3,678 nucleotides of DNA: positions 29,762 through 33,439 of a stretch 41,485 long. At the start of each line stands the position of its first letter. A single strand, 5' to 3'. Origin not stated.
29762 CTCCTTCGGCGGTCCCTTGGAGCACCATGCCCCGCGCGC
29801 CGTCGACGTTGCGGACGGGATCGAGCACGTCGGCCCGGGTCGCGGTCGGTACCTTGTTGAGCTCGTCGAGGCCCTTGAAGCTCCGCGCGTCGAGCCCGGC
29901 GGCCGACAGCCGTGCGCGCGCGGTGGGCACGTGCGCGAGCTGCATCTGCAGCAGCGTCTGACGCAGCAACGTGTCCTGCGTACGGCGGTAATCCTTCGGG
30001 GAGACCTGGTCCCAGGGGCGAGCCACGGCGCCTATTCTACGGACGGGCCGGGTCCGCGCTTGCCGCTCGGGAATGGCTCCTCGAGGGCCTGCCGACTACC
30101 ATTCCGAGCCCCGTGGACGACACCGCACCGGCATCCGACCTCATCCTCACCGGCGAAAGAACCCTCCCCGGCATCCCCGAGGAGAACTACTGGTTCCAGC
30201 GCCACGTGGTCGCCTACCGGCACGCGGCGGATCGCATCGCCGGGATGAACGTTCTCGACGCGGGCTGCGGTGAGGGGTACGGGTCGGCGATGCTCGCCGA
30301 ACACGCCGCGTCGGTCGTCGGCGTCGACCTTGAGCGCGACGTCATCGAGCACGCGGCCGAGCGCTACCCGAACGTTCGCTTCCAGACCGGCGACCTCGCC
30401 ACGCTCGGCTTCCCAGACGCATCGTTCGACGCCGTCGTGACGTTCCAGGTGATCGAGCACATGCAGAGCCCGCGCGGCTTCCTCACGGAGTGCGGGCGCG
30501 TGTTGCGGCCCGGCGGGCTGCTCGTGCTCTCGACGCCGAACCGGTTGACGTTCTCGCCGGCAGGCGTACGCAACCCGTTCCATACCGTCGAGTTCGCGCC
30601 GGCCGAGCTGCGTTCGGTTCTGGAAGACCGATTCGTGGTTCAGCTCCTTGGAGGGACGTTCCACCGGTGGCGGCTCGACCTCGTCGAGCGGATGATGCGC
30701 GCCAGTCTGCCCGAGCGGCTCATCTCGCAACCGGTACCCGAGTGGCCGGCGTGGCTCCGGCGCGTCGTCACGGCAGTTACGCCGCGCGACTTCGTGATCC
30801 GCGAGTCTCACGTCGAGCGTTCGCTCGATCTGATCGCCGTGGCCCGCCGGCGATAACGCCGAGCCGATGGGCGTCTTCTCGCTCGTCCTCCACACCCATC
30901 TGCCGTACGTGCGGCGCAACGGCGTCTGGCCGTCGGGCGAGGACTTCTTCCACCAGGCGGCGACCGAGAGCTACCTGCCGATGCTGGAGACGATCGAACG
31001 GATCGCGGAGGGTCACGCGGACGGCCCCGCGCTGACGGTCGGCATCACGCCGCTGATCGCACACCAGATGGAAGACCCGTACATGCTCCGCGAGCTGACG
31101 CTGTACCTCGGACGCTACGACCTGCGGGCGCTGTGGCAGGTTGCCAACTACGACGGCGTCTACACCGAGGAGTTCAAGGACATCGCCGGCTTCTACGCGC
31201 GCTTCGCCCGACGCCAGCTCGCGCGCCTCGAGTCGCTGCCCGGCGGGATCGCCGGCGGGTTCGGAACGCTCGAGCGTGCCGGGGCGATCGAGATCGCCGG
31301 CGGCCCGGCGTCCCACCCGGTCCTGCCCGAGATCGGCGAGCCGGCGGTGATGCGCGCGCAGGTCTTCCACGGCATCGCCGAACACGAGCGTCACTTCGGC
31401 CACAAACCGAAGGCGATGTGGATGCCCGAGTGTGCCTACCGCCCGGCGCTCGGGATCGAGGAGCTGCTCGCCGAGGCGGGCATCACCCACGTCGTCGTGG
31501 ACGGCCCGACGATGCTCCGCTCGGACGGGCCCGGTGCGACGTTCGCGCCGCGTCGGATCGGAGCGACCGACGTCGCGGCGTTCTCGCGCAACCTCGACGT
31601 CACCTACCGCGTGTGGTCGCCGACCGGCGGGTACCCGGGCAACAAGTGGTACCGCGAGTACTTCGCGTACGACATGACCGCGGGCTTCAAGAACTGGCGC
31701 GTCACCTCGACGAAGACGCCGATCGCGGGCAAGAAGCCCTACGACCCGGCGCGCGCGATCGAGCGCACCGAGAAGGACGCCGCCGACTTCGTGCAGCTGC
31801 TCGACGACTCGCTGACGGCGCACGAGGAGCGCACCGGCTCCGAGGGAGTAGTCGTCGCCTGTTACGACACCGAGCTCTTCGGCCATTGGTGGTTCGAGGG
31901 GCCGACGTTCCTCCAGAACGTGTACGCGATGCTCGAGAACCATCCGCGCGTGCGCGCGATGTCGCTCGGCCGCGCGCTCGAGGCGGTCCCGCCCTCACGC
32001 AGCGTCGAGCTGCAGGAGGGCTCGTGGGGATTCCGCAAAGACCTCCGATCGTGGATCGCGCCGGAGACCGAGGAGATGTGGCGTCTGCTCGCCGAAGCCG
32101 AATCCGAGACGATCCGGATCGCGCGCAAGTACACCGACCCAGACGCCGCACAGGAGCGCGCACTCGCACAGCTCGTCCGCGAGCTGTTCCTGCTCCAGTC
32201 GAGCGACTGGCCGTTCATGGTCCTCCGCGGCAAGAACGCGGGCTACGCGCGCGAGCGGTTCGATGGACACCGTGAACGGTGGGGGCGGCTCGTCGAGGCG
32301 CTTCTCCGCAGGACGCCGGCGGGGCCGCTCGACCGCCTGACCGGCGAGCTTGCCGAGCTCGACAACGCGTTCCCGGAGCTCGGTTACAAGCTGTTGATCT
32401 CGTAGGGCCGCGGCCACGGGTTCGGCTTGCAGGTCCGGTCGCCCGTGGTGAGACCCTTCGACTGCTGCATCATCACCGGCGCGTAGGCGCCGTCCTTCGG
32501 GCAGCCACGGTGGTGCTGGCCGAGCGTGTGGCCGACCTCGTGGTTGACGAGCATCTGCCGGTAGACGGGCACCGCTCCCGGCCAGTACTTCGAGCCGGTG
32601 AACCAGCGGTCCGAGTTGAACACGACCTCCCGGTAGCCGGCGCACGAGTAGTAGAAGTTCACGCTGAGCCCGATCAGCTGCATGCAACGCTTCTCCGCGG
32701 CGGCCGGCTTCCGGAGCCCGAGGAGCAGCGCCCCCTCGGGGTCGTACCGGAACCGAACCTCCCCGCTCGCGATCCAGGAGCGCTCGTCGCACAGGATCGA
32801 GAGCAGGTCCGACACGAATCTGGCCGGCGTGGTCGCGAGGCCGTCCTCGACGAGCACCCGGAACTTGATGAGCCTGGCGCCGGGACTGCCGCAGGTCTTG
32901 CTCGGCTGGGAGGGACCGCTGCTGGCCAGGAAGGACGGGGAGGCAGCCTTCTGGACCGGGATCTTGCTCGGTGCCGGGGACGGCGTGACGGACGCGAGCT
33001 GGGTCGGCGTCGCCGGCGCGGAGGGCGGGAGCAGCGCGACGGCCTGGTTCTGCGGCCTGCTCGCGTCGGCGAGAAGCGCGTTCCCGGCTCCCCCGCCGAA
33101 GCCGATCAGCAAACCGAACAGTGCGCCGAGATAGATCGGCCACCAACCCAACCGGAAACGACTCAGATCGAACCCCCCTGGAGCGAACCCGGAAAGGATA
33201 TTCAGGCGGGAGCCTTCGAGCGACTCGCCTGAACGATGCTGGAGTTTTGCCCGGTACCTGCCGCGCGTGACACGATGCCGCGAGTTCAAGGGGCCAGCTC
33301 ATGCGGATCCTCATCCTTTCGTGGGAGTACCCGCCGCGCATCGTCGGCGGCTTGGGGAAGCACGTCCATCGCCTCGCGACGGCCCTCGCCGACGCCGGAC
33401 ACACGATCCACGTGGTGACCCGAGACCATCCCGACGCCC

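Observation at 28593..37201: MGLP-like polymethylated alpha-glucan locus with extra, non-mycobacterial tailoring functions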

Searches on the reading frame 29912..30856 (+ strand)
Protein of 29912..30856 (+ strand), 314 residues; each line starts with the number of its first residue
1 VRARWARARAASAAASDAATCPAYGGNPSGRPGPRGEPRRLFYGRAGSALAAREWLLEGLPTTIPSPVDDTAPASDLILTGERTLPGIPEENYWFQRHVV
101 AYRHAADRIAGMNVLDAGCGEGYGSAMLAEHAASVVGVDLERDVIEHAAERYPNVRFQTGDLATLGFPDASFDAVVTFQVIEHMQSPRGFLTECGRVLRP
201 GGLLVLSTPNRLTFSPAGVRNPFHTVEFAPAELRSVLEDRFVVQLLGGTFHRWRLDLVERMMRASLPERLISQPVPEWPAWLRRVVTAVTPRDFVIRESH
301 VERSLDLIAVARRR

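Call 3: search_protein_families(library=pfam, proteins=[window:29912-30856:+], max_evalue=0.01)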
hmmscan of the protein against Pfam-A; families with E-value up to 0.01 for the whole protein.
window:29912-30856:+ (314 aa): 17 families
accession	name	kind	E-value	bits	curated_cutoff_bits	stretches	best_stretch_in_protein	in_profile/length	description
PF08241.18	Methyltransf_11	-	1.2e-25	90.4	21.2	1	115-206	1-95/95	Methyltransferase domain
PF13649.12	Methyltransf_25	-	3.2e-23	82.7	27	1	114-202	1-97/97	Methyltransferase domain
PF13847.12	Methyltransf_31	-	1.7e-20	73.6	27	1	111-215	4-118/145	Methyltransferase domain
PF13489.12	Methyltransf_23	-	3.3e-19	69.7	27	1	107-220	19-126/164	Methyltransferase domain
PF08242.18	Methyltransf_12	-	9.5e-17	62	30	1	115-204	1-98/98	Methyltransferase domain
PF07021.18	MetW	-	4.4e-09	36.7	21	1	110-199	13-103/193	Methionine biosynthesis protein MetW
PF02353.26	CMAS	-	9.9e-08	32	27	1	110-208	62-166/273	Mycolic acid cyclopropane synthetase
PF08003.17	Methyltransf_9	-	5e-07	29.4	23.8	1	109-208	114-219/315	Protein of unknown function (DUF1698)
PF03141.22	Methyltransf_29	-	2.5e-06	26.8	23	1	113-210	120-221/506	Putative S-adenosyl-L-methionine-dependent methyltransferase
PF01209.24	Ubie_methyltran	-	6e-06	26.2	20.1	1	109-206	46-151/233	ubiE/COQ5 methyltransferase family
PF13679.12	Methyltransf_32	-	0.00022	21.7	27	1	107-157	22-78/143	Methyltransferase domain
PF01135.25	PCMT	-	0.00044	20.5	20.3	1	110-177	73-148/210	Protein-L-isoaspartate(D-aspartate) O-methyltransferase (PCMT)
PF01728.25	FtsJ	-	0.0012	19.3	24.1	1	110-165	21-78/181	FtsJ-like methyltransferase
PF05175.20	MTS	-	0.0013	18.9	23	1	111-227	32-158/170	Methyltransferase small domain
PF20922.3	Anamorsin_N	-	0.0032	17.6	27.1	1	161-210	41-91/163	Anamorsin, N-terminal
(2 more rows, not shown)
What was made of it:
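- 30113..30856 (+): SAM-dependent methyltransferase MT1, positional ortholog of the Rv3030-type (6-O-) methyltransferase. It lies 10 nt upstream of the GH57 gene. Pfam Methyltransf_11, E = 1e-25 (call 3).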

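Call 6: search_protein_families(library=ncbifam, proteins=[window:29912-30856:+], max_evalue=0.001)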
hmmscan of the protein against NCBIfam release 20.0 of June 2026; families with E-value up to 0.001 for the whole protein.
window:29912-30856:+ (314 aa): 41 families (the best 25 are shown)
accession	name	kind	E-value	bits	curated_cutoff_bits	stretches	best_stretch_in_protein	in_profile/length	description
NF045667.1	MTase_DVU1556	equivalog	1.6e-21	76.7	155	1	106-207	18-120/213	DVU_1556 family methyltransferase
TIGR01983.1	UbiG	equivalog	3e-20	72.5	102.95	1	102-214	41-159/228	bifunctional 2-polyprenyl-6-hydroxyphenol methylase/3-demethylubiquinol 3-O-methyltransferase UbiG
NF045825.1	FAmtase_mtf2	equivalog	9.4e-17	61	400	1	105-206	54-158/248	fatty-acid O-methyltransferase Mtf2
NF045823.1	PthPhpthDimycoMt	equivalog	9.1e-16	57.8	300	1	102-205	56-165/256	phthiotriol/phenolphthiotriol dimycocerosates methyltransferase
TIGR02072.1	BioC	equivalog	1.1e-15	58.1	184.95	1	112-214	36-140/244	malonyl-ACP O-methyltransferase BioC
NF043040.1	corrin_prot_MT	hypoth_equivalog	5.2e-14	52.2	180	1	101-206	30-147/216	corrinoid protein-associated methyltransferase CpaM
NF001241.0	PRK00216.1-2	equivalog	6.8e-14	52.1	327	1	102-211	43-152/231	demethylmenaquinone methyltransferase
NF047649.1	MTase_UXPK_star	exception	1.5e-13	50.4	460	1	111-207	78-182/283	methyltransferase/UXPK-star double selenoprotein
NF007610.0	PRK10258.1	equivalog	3.5e-13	49.5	342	1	112-208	44-140/251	malonyl-ACP O-methyltransferase BioC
NF041537.1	ArsM_AhpD_UU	exception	7.9e-13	47.9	510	1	110-207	76-181/345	arsenite methyltransferase/AhpD domain selenoprotein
TIGR02021.1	BchM-ChlM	equivalog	2.4e-12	46.8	158.9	1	106-184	50-131/218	magnesium protoporphyrin IX methyltransferase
TIGR01934.1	MenG_MenH_UbiE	subfamily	7.3e-12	45.1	158.35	1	93-206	26-141/223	ubiquinone/menaquinone biosynthesis methyltransferase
NF008300.0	PRK11088.1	equivalog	1e-11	44.8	303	1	110-210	85-183/272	23S rRNA (guanine(745)-N(1))-methyltransferase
NF041536.1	ArsM_DUF2284_UU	exception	1e-11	43.9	575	1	110-207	76-181/459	arsenite methyltransferase/DUF2284 domain selenoprotein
TIGR04345.1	ovoA_Cterm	equivalog_domain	1.9e-11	44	170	1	152-209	115-172/242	putative 4-mercaptohistidine N1-methyltransferase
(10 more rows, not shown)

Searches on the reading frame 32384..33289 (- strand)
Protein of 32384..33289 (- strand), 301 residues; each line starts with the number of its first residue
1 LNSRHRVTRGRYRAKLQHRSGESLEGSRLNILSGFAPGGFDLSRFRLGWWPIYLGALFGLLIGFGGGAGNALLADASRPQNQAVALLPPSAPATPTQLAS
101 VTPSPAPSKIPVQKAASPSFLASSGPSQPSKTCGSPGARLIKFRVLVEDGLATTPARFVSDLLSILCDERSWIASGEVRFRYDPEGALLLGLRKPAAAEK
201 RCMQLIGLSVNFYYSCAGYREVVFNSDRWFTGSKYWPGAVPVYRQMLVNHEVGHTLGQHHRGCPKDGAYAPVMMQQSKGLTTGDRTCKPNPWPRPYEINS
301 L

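Call 3: search_protein_families(library=pfam, proteins=[window:32384-33289:-], max_evalue=0.01)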
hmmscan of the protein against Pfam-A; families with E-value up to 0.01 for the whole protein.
window:32384-33289:- (301 aa): 1 family
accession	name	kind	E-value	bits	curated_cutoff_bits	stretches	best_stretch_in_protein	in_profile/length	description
PF11350.14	DUF3152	-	1.9e-27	96.7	25.1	1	131-288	23-199/206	Protein of unknown function (DUF3152)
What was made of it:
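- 32384..33289 (-): DUF3152 protein: metzincin-like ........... motif, N-terminal hydrophobic anchor and conserved cysteines. It is probably extracytoplasmic. The start codon is uncertain. It is a lineage-specific insert between GH57 and GT4. Pfam DUF3152, E = 2e-27 (call 3).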

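Call 6: search_protein_families(library=ncbifam, proteins=[window:32384-33289:-], max_evalue=0.001)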
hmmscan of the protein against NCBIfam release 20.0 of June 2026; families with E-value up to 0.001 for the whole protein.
window:32384-33289:- (301 aa): 0 families
